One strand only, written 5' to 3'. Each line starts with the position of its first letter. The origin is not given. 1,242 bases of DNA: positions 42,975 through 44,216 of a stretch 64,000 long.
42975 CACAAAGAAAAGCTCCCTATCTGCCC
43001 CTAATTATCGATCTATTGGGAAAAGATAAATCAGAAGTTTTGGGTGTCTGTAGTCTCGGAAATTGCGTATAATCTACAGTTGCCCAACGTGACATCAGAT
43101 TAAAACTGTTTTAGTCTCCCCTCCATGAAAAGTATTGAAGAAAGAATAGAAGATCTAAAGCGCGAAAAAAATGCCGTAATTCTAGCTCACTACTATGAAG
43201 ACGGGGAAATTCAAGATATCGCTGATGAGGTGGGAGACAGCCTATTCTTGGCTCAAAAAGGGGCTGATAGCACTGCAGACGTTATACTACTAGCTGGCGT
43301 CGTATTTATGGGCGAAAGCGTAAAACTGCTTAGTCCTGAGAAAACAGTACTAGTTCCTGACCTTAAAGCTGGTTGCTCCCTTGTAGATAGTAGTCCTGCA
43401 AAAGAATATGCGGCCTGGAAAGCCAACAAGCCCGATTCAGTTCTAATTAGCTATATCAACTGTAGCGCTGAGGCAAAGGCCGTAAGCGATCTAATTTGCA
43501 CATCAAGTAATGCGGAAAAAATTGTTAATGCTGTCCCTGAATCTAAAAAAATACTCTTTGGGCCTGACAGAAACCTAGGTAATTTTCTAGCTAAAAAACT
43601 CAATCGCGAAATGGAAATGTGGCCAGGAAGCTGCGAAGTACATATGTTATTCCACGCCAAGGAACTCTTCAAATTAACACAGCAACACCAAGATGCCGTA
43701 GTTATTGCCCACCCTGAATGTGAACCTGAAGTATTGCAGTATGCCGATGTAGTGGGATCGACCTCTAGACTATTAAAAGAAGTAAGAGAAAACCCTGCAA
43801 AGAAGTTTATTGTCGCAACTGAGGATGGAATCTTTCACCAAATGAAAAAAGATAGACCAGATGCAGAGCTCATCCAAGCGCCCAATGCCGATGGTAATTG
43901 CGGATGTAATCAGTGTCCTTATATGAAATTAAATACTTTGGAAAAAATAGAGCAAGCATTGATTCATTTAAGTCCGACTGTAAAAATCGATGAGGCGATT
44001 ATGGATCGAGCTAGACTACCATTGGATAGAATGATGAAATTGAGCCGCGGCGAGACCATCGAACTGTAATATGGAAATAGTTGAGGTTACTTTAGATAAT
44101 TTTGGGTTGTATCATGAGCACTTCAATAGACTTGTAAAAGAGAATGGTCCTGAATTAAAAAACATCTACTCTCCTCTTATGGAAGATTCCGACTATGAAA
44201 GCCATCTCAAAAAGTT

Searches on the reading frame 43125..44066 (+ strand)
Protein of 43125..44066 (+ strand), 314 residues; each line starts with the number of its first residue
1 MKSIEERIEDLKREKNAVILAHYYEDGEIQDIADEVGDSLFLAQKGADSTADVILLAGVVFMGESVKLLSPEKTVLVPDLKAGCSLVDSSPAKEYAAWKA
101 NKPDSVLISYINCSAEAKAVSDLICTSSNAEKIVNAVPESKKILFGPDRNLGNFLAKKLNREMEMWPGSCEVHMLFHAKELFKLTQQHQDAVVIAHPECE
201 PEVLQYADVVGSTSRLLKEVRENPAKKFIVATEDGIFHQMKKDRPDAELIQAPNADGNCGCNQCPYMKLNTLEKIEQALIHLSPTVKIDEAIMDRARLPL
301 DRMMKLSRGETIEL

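Call 89: search_protein_families(library=pfam, proteins=[window:43125-44066:+], max_evalue=0.001)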
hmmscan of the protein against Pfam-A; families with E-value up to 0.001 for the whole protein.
window:43125-44066:+ (314 aa): 1 family
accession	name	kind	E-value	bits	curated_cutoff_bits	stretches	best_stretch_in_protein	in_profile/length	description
PF02445.21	NadA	-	1.4e-110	369.5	27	1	6-305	1-295/295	Quinolinate synthetase A protein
